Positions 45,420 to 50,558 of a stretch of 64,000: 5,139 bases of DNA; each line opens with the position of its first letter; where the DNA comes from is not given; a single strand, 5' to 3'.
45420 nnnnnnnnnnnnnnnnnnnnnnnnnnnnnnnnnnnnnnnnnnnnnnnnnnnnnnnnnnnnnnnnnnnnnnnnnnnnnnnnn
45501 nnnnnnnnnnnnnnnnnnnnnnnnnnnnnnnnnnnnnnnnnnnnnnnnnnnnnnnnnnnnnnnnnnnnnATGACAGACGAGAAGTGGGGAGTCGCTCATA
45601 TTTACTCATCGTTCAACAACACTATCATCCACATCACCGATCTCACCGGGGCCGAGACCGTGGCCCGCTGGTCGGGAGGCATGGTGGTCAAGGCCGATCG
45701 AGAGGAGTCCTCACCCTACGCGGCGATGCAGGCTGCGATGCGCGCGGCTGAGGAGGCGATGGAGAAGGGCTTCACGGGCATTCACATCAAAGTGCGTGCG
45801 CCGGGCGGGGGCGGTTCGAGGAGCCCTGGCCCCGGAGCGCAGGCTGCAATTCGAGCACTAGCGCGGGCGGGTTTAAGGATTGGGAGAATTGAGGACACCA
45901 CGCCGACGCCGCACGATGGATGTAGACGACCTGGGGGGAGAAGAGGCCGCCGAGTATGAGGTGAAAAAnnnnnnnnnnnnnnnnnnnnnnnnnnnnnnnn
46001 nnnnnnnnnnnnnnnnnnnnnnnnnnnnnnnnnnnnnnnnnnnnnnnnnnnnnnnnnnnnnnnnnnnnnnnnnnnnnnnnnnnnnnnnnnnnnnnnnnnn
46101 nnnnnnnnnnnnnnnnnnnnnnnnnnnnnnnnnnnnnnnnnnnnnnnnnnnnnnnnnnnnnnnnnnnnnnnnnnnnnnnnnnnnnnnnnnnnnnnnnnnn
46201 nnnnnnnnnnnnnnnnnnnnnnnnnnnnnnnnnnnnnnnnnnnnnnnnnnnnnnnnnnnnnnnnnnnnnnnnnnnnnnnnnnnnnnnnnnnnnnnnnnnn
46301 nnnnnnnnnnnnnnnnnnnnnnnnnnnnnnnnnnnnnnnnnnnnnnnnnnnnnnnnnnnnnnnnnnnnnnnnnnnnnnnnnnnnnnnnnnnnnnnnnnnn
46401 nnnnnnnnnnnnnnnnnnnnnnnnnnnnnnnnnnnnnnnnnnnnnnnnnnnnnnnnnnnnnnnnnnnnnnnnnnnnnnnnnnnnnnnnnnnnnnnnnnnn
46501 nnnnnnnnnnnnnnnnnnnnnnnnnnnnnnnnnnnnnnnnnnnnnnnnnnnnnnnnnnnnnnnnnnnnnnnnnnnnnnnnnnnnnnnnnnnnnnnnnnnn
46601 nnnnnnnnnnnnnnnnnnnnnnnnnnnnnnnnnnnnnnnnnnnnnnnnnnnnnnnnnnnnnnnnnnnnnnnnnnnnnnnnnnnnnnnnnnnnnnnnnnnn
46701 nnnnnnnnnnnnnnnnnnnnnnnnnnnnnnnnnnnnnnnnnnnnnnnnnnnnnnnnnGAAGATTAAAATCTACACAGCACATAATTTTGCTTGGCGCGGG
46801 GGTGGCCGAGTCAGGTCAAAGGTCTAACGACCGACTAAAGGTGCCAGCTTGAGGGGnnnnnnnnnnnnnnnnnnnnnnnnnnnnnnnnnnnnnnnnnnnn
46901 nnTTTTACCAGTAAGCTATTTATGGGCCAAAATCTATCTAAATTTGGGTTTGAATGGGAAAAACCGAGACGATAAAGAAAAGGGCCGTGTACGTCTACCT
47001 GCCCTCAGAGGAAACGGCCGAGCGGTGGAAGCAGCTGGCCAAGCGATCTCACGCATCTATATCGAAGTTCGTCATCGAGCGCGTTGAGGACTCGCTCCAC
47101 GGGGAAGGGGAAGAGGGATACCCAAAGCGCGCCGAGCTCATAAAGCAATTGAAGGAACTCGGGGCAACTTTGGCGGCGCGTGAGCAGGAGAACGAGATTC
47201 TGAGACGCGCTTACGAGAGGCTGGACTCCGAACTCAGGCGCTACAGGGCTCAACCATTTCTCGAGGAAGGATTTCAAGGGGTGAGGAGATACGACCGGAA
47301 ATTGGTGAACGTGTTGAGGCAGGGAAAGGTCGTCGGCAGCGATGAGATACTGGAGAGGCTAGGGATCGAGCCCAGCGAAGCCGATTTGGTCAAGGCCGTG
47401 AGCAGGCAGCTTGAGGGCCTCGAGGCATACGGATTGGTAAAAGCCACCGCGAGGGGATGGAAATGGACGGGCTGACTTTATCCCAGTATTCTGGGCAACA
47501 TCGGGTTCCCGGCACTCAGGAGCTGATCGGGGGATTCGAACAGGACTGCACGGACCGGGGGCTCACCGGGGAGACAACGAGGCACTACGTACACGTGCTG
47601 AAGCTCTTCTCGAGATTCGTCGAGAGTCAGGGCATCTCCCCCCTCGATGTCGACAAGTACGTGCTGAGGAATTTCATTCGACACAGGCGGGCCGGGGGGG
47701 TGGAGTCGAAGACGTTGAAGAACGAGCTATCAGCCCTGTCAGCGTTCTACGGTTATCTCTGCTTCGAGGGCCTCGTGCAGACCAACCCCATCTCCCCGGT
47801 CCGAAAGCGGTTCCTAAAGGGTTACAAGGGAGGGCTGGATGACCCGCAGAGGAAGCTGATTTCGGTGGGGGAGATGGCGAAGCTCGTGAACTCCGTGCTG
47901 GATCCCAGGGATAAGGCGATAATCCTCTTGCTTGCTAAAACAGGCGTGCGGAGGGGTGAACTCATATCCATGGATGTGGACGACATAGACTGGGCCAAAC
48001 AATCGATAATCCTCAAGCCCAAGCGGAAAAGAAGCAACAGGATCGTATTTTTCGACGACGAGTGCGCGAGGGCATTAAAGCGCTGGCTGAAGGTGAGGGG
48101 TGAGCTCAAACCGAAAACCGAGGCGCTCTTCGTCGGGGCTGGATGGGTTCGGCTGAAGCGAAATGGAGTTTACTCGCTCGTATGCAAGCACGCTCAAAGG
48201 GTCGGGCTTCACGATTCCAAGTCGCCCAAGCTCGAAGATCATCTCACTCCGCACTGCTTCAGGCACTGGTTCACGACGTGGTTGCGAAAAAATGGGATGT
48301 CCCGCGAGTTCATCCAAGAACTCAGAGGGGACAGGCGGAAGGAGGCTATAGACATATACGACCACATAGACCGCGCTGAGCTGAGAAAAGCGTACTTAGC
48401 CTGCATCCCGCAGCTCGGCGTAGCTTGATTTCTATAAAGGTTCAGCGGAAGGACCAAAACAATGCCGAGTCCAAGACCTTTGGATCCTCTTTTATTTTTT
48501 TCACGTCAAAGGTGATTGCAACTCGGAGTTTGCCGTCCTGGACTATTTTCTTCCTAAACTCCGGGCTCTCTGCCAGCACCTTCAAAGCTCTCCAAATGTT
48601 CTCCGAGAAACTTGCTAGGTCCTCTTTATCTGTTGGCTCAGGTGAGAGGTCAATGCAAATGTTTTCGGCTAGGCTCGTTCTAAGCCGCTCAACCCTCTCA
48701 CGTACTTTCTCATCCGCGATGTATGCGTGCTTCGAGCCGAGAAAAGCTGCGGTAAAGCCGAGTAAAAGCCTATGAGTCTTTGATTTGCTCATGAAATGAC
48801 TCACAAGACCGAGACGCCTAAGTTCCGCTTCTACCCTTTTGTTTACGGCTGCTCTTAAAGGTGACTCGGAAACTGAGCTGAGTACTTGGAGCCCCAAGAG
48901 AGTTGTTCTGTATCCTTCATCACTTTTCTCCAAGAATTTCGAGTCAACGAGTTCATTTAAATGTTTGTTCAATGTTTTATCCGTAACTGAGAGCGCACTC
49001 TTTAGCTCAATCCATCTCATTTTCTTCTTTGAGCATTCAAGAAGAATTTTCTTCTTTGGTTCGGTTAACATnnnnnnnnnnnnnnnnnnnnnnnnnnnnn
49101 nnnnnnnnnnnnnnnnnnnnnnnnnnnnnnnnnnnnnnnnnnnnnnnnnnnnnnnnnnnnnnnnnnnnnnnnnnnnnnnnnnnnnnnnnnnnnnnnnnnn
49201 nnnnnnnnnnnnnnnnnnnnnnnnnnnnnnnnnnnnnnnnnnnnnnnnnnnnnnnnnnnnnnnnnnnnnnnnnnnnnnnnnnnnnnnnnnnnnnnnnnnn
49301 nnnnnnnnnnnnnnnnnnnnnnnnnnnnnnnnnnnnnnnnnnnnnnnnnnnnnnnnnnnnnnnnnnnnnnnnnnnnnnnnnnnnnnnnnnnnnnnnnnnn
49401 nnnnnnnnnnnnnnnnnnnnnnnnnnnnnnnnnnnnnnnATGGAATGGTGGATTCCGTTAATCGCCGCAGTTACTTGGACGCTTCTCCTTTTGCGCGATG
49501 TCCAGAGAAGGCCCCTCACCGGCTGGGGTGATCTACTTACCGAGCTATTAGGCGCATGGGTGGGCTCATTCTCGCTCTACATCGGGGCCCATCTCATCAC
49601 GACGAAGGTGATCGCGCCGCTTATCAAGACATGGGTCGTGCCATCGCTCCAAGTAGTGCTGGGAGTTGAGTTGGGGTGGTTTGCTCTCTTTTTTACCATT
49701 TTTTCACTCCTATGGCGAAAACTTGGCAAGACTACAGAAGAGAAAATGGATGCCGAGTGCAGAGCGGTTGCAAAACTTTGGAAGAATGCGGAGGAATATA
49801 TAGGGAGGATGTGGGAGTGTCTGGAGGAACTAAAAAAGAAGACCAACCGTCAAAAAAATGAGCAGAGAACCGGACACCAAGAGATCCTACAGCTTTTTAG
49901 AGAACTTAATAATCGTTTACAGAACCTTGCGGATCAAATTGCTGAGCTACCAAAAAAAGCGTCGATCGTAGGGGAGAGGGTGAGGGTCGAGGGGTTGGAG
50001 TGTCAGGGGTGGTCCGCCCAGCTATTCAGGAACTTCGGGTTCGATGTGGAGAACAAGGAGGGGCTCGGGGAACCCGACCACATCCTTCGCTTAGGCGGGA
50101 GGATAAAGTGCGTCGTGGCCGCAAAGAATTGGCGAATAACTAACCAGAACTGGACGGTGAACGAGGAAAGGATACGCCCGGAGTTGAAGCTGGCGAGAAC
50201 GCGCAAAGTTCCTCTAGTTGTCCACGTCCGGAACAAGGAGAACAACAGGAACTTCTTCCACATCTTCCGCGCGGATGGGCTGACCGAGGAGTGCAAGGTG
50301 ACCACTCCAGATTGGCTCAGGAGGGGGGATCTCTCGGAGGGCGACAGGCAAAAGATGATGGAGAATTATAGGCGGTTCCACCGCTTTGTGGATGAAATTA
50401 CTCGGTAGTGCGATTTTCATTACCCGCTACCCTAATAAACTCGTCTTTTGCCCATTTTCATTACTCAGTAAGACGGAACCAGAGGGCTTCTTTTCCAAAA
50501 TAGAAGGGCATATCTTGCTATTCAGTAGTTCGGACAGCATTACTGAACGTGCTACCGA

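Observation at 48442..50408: wHTH regulator divergent from a two-gene module: small protein plus 3-TM/coiled-coil/Hjc-like nuclease with a degenerate catalytic motif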

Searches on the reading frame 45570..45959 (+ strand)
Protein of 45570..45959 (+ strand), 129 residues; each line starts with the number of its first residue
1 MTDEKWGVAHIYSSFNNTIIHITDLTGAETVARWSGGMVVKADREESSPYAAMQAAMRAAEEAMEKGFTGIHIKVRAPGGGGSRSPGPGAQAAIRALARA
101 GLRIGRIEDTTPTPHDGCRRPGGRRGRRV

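Call 19: search_protein_families(library=pfam, proteins=[window:45570-45959:+], max_evalue=0.01)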
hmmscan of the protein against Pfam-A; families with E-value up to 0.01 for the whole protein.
window:45570-45959:+ (129 aa): 1 family
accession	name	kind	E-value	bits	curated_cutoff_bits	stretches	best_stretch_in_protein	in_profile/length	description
PF00411.24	Ribosomal_S11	-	3.3e-47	159.9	25.1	1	7-125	1-110/110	Ribosomal protein S11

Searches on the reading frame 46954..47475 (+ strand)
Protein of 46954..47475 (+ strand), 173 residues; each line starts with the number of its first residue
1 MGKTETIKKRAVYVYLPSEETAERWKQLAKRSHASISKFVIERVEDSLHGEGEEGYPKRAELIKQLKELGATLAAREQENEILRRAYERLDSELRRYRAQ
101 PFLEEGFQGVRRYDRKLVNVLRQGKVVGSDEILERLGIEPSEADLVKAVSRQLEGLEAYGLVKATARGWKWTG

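Call 6: search_protein_families(library=pfam, proteins=[window:46954-47475:+], max_evalue=0.1)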
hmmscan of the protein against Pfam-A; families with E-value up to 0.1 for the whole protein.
window:46954-47475:+ (173 aa): 2 families
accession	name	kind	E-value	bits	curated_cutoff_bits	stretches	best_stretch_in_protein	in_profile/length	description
PF15619.11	Lebercilin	-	0.048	13.6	34.3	1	58-96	118-156/193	Ciliary protein causing Leber congenital amaurosis disease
PF25212.1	HVO_A0114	-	0.094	13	27.6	0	146-168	50-72/84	HVO_A0114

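Call 7: search_protein_families(library=phrogs, proteins=[window:46954-47475:+], max_evalue=0.1)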
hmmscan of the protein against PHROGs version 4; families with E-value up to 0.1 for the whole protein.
window:46954-47475:+ (173 aa): 2 families
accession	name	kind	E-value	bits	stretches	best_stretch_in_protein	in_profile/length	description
phrog_3431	-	transcription regulation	0.085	13.6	0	5-40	14-48/67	Arc-like repressor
phrog_151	-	integration and excision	0.092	12.2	1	48-94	180-227/582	transposase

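Call 56: search_protein_families(library=padloc, proteins=[window:46954-47472:+], max_evalue=0.05)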
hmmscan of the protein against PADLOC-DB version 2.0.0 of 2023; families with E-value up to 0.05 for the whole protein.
window:46954-47472:+ (173 aa): 0 families

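Call 57: search_protein_families(library=ncbifam, proteins=[window:46954-47472:+], max_evalue=0.05)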
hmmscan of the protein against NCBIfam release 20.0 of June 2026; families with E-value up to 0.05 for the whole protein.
window:46954-47472:+ (173 aa): 2 families
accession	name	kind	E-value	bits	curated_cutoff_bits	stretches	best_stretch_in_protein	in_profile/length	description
NF048017.1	antitoxin_RelB_like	equivalog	0.013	15.7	50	0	19-48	4-33/70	type II toxin-antitoxin system RelB family antitoxin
TIGR04353.1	PqqD_rel_X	equivalog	0.025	15.5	35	0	116-163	24-74/74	HPr-rel-A system PqqD family peptide chaperone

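Call 68: find_related_loci(query=A8, collection=genome_contigs, flank=6000)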
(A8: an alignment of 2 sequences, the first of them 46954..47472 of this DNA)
Query A8 (173 aa) in genome_contigs; peptide patterns used: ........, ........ (x = any residue, [..] = any of these).
69 stretches matched a pattern; 25 encode a relative of the query (tblastn E <= 1e-3); 25 distinct loci.
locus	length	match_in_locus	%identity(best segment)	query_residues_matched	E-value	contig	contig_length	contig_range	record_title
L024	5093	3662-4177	58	1-171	4e-59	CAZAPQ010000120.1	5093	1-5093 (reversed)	MAG TPA_asm: uncultured Candidatus Bathyarchaeia archaeon isolate binchicken_co25_94 genome assembly, contig: k141_16890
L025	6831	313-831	53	1-173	1e-54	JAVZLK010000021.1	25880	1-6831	MAG: Candidatus Bathyarchaeia archaeon isolate DRTY-6_201907_bins_50 DRTY-6_201907_bins_50_scaffold_21, whole genome sho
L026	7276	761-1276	46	1-173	1e-50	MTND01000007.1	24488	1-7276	MAG: Archaeoglobi archaeon JdFR-42 JGI24020J35080_1000631, whole genome shotgun sequence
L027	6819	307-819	51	1-171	3e-49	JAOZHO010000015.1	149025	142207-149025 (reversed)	MAG: Candidatus Bathyarchaeota archaeon isolate QDN_3 k147_344714, whole genome shotgun sequence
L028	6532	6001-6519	47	1-173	5e-47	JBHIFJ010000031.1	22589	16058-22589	MAG: Thermoplasmata archaeon isolate b1.sp2_bin.40 NODE_434_length_22589_cov_20.944306, whole genome shotgun sequence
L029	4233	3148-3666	45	1-173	4e-46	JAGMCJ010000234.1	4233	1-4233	MAG: Thermoplasmata archaeon isolate RS_17_1 ZL495.bin.1.fa_234, whole genome shotgun sequence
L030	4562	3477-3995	45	1-173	4e-46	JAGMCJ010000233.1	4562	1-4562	MAG: Thermoplasmata archaeon isolate RS_17_1 ZL495.bin.1.fa_233, whole genome shotgun sequence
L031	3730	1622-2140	46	1-173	5e-46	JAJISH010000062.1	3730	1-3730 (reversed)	MAG: Thermoplasmatota archaeon isolate bin211 bin211_SWQ.59.16-18_bin.28.orig_62, whole genome shotgun sequence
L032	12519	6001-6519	45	1-173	3e-45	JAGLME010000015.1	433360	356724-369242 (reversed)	MAG: Thermoplasmata archaeon isolate RS_5_45 ROV157_5.bin.45.fa_15, whole genome shotgun sequence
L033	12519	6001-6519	43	1-173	2e-44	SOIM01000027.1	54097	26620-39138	MAG: Methanomassiliicoccales archaeon isolate E29_bin30 NODE_38_length_54097_cov_11.493413, whole genome shotgun sequenc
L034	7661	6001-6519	45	1-173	2e-44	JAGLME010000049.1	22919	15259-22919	MAG: Thermoplasmata archaeon isolate RS_5_45 ROV157_5.bin.45.fa_49, whole genome shotgun sequence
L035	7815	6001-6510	44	2-171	9e-43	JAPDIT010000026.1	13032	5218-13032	MAG: Archaeoglobi archaeon isolate S5B11_HD70 c_000000001165, whole genome shotgun sequence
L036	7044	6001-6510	44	2-171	7e-43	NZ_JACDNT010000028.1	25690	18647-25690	MAG: Archaeoglobus sp. isolate GB_MAG2_100 c_000000001379, whole genome shotgun sequence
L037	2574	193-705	45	2-173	5e-42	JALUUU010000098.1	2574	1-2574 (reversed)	MAG: archaeon isolate 128-326_metabat1_scaf2bin.045 128-326_scaffold_27007_c1, whole genome shotgun sequence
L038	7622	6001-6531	45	1-172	2e-40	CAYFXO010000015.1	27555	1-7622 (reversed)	MAG TPA_asm: uncultured Methanomassiliicoccales archaeon isolate ERP108616_co2_108 genome assembly, contig: NODE_2238_le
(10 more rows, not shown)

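Call 97: search_protein_families(library=pfam, proteins=[L027:1914-2405:+], max_evalue=0.01)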
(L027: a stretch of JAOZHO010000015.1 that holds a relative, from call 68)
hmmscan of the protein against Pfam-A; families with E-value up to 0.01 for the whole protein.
L027:1914-2405:+ (164 aa): 0 families

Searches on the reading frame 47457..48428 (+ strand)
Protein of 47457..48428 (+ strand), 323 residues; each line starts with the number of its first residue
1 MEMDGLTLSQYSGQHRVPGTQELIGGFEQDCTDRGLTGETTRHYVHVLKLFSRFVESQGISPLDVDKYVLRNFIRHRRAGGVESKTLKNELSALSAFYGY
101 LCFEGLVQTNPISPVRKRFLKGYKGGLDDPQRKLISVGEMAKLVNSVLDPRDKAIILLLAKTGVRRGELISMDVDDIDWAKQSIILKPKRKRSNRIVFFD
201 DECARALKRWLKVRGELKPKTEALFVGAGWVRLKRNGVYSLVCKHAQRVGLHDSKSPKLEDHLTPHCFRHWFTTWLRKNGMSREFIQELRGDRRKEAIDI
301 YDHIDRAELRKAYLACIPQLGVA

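Call 6: search_protein_families(library=pfam, proteins=[window:47457-48428:+], max_evalue=0.1)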
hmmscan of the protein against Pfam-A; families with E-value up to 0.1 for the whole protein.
window:47457-48428:+ (323 aa): 4 families
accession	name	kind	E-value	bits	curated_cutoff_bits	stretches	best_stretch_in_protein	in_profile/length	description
PF00589.27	Phage_integrase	-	2.1e-28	99.7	27.1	1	147-306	19-170/172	Phage integrase family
PF02899.23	Phage_int_SAM_1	-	2.6e-10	40.9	22.3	1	33-104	11-82/83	Phage integrase, N-terminal SAM-like domain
PF13495.12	Phage_int_SAM_4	-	2.6e-06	28.2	27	1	26-102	4-79/85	Phage integrase, N-terminal SAM-like domain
PF13102.12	Phage_int_SAM_5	-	6e-05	23.8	22.3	1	27-112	6-93/98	Phage integrase SAM-like domain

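Call 7: search_protein_families(library=phrogs, proteins=[window:47457-48428:+], max_evalue=0.1)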
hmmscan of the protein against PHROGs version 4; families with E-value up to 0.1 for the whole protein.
window:47457-48428:+ (323 aa): 7 families
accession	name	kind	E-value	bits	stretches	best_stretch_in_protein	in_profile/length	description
phrog_1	-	integration and excision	5.4e-44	152.5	1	40-313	185-444/611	integrase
phrog_216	-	integration and excision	2.3e-31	110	1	139-313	63-233/301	integrase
phrog_5830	-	integration and excision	1.1e-06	29.1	1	86-209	64-188/318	integrase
phrog_23271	-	unknown function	0.00073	20.5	1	262-292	8-38/67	-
phrog_5127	-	integration and excision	0.0053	17.3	1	20-175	119-237/355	integrase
phrog_7244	-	integration and excision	0.035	14.3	1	70-177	123-223/263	integrase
phrog_7685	-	integration and excision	0.037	14.6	1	189-306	123-225/240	integrase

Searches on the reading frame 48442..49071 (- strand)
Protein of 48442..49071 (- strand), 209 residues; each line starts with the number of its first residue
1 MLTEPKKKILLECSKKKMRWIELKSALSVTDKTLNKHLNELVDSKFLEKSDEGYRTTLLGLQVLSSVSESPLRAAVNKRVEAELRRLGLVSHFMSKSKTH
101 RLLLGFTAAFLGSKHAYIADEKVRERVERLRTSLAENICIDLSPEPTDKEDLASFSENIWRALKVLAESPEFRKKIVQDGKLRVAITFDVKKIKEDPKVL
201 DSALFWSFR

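Call 6: search_protein_families(library=pfam, proteins=[window:48442-49071:-], max_evalue=0.1)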
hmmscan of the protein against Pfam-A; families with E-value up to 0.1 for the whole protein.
window:48442-49071:- (209 aa): 9 families
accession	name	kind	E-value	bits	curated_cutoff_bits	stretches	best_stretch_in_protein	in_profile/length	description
PF25213.1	HVO_A0261_N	-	7.4e-08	32.6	35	1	7-69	14-76/86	HVO_A0261 N-terminal domain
PF24038.1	DUF7347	-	6.7e-06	26.7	27.6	1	10-66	20-76/77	Domain of unknown function (DUF7347)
PF14947.12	HTH_45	-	5.6e-05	23.5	25.5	1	9-69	11-71/77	Winged helix-turn-helix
PF01638.23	HxlR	-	0.0034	17.6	20.8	1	8-50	9-52/91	HxlR-like helix-turn-helix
PF10198.14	Ada3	-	0.0054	17.2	24.5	0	6-37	58-89/127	Histone acetyltransferases subunit 3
PF14394.12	DUF4423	-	0.044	14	30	1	15-75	34-95/165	Domain of unknown function (DUF4423)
PF12840.13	HTH_20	-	0.061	13.7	27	0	22-48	23-49/51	Helix-turn-helix domain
PF22075.2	DUF6939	-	0.068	13.3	27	0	144-169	42-67/167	Family of unknown function (DUF6939)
PF09202.17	Rio2_N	-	0.093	13.5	27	0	24-64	31-74/82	Rio2, N-terminal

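Call 7: search_protein_families(library=phrogs, proteins=[window:48442-49071:-], max_evalue=0.1)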
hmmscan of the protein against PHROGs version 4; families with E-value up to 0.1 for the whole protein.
window:48442-49071:- (209 aa): 4 families
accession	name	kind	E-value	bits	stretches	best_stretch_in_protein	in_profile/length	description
phrog_11195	-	unknown function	0.00023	21.6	1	8-52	28-73/122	-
phrog_5978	-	unknown function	0.023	14.8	1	14-58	308-352/364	-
phrog_2030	-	transcription regulation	0.065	13.9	0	15-52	27-64/202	transcriptional regulator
phrog_36210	-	unknown function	0.09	13.9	0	34-52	26-44/54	-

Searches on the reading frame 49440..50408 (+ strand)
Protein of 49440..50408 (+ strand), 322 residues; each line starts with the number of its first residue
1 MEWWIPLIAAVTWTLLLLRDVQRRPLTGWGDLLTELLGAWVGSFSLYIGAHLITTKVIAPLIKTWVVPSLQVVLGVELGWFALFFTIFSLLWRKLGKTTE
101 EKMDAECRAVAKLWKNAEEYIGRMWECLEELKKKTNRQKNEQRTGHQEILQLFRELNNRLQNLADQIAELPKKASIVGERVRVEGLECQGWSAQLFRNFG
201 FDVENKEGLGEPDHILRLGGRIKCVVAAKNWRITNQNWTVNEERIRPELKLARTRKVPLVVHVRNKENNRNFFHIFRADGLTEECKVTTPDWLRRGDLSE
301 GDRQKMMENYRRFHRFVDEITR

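Call 6: search_protein_families(library=pfam, proteins=[window:49440-50408:+], max_evalue=0.1)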
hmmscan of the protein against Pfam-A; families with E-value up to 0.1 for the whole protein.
window:49440-50408:+ (322 aa): 4 families
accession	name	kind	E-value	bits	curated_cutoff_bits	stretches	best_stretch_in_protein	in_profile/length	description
PF08286.16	Spc24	-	0.035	14.8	25.3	0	129-211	3-74/109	Spc24 subunit of Ndc80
PF08656.15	DASH_Dad3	-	0.07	13.6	23.1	0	147-174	6-33/76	DASH complex subunit Dad3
PF03961.19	FapA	-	0.074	13.1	31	0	94-180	138-225/272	Flagellar Assembly Protein A beta solenoid domain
PF09177.16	STX6_10_61_N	-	0.078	14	29.4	0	128-177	21-67/99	Syntaxin 6/10/61, N-terminal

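Call 7: search_protein_families(library=phrogs, proteins=[window:49440-50408:+], max_evalue=0.1)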
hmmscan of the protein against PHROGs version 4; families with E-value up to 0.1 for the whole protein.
window:49440-50408:+ (322 aa): 3 families
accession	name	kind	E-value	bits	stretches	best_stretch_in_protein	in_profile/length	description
phrog_5553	-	unknown function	0.017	16.4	0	148-175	4-66/114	-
phrog_1847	-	unknown function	0.022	14.7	1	102-248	37-182/474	-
phrog_8369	-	other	0.023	15.8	1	104-173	42-114/192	hol-like chemotaxis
